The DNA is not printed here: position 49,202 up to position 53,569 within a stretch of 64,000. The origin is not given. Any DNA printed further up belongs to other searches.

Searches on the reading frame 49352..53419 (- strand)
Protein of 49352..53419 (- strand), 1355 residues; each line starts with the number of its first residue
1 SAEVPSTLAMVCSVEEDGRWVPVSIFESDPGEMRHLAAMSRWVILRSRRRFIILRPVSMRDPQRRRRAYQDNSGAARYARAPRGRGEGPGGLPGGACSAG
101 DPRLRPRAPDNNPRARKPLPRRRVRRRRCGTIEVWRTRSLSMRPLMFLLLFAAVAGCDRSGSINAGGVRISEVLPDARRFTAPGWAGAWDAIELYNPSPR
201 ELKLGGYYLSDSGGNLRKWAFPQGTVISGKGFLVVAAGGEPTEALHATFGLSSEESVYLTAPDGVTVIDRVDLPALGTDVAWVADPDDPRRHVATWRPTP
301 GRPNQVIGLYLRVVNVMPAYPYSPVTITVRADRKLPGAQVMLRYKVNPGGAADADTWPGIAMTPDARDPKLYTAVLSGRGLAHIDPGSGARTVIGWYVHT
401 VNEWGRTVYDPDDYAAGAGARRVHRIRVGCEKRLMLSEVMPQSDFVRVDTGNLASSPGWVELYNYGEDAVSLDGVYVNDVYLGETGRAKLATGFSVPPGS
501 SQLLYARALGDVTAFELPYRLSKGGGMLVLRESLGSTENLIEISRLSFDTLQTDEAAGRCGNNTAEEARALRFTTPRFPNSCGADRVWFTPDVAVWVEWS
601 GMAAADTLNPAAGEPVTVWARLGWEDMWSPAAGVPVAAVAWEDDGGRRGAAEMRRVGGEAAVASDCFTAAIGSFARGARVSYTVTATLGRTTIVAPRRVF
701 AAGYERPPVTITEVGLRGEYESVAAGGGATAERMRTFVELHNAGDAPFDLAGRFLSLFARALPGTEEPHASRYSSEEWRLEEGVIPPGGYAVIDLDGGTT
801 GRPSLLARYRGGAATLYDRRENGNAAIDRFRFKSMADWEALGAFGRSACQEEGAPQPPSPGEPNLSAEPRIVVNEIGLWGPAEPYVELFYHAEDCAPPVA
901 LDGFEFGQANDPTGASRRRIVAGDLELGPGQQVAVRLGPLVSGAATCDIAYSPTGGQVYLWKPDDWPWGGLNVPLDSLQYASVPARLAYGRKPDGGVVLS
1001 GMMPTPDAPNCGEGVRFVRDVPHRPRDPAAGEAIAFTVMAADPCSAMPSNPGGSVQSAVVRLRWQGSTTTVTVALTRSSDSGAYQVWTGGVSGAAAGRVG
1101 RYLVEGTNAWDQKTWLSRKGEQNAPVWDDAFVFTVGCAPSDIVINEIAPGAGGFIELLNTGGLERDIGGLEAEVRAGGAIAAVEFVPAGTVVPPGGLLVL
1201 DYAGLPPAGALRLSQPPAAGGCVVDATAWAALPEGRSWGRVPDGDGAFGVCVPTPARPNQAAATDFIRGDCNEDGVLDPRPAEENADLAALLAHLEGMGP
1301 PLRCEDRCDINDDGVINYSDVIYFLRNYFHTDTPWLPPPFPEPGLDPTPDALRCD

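Call 89: search_protein_families(library=pfam, proteins=[window:49352-53419:-], max_evalue=0.00001)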
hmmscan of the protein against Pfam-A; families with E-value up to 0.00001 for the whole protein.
window:49352-53419:- (1355 aa): 1 family
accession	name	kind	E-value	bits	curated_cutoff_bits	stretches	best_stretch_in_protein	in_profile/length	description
PF00932.25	LTD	-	2e-33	115.4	34.3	1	164-272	4-106/109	Lamin Tail Domain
